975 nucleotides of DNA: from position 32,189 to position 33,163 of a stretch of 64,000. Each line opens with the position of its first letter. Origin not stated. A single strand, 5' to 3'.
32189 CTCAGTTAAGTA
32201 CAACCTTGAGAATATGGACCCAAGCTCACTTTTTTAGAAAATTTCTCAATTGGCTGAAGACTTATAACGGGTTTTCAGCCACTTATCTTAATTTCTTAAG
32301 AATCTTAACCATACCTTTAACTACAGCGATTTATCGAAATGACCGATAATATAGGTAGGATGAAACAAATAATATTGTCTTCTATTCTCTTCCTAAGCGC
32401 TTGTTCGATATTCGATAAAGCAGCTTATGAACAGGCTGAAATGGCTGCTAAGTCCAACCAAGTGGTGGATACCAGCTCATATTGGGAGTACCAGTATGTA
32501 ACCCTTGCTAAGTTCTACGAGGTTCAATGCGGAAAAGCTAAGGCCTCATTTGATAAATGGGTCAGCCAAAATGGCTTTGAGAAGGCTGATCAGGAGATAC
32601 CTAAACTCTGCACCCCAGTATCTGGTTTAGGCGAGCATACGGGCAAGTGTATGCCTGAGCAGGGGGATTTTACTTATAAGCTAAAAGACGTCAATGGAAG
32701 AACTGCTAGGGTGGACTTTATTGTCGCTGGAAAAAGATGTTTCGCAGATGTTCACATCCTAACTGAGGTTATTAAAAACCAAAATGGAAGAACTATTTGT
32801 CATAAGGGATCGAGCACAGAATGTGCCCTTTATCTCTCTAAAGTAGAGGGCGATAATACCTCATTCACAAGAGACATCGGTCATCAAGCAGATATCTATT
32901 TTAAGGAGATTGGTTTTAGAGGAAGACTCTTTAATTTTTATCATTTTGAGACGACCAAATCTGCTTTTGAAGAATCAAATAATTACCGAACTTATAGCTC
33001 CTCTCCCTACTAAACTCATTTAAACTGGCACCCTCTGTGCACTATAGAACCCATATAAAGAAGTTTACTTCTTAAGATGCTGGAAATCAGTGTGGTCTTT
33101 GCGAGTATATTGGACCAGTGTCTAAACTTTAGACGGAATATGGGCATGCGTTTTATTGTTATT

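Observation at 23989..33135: Recurrent 17-bp palindrome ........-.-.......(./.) associated with the sigma-54-type promoters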

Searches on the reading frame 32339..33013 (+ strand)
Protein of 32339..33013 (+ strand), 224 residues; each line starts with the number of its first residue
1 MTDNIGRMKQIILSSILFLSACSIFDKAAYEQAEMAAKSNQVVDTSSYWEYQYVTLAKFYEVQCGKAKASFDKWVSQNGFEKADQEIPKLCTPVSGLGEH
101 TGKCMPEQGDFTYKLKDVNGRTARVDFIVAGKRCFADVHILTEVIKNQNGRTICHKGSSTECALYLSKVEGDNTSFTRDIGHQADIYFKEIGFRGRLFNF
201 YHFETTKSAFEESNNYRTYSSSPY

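Call 7: search_protein_families(library=pfam, proteins=[window:32339-33013:+], max_evalue=0.01)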
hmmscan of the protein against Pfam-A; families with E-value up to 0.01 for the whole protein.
window:32339-33013:+ (224 aa): 0 families

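Call 8: search_protein_families(library=ncbifam, proteins=[window:32339-33013:+], max_evalue=0.01)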
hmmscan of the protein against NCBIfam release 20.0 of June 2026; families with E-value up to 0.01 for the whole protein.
window:32339-33013:+ (224 aa): 0 families

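Call 60: search_solved_structures(query=window:32339-33013:+, max_evalue=1)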
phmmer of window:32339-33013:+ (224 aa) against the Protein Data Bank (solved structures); distinct sequences matched with E-value up to 1: 0.
